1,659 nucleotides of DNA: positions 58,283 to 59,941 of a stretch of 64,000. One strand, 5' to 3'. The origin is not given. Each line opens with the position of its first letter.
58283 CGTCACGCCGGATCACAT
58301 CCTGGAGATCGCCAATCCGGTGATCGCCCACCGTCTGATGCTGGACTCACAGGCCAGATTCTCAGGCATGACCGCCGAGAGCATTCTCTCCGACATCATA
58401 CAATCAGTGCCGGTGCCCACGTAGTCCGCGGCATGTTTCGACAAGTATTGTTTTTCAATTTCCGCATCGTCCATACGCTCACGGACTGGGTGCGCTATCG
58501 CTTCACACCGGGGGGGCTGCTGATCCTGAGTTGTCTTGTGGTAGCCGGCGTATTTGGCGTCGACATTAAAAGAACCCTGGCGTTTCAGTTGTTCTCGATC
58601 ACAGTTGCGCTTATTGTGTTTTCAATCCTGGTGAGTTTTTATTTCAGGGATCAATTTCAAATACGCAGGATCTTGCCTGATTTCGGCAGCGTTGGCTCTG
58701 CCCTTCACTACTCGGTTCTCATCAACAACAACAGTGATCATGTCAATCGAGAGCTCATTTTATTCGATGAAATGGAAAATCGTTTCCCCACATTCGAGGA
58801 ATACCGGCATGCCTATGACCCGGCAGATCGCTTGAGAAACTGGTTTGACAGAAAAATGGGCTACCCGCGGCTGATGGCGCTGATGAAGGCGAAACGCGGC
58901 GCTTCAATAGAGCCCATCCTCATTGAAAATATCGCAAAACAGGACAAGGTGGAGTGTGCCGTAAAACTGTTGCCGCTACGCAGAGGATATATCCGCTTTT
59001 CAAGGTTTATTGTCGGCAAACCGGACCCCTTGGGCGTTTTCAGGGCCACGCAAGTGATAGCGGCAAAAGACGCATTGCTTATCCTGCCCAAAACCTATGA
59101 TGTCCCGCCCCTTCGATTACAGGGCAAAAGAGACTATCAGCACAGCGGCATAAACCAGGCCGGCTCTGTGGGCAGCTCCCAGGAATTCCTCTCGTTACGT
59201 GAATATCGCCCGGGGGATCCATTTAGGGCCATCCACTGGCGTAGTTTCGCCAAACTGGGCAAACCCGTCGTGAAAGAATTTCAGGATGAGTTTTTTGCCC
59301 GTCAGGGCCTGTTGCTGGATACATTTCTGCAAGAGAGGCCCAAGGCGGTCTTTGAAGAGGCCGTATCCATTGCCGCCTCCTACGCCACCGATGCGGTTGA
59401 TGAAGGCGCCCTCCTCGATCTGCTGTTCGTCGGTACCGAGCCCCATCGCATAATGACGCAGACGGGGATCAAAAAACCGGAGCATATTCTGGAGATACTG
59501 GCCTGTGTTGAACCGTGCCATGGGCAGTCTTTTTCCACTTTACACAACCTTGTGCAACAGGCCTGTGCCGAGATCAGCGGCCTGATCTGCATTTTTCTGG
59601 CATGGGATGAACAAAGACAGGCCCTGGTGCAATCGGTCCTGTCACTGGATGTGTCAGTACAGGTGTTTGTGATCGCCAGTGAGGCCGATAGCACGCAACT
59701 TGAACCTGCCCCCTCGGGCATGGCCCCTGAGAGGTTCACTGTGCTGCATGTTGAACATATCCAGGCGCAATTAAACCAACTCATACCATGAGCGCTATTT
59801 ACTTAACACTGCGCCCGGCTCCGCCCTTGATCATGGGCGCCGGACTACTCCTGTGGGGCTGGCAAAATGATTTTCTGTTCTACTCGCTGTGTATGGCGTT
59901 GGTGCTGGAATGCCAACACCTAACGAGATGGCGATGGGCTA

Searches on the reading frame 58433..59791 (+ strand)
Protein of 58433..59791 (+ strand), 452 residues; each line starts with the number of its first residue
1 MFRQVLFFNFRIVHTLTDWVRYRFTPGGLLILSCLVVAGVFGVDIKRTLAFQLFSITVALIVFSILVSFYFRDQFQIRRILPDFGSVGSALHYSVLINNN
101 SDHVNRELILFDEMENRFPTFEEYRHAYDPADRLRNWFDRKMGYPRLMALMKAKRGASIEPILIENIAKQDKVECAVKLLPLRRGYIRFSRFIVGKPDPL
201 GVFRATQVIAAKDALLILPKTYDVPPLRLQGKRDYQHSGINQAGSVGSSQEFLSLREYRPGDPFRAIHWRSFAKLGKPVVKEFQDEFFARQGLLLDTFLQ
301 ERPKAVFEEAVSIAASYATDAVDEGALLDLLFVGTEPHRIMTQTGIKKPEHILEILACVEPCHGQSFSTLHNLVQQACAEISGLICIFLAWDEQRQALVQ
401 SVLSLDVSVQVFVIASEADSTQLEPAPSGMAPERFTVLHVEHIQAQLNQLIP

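Call 91: search_protein_families(library=pfam, proteins=[window:58433-59791:+], max_evalue=0.00001)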
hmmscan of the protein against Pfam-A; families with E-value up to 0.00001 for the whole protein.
window:58433-59791:+ (452 aa): 1 family
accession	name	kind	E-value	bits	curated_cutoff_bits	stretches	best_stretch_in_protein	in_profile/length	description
PF01882.25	DUF58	-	2e-08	34.1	23.4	1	255-364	2-116/216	Protein of unknown function DUF58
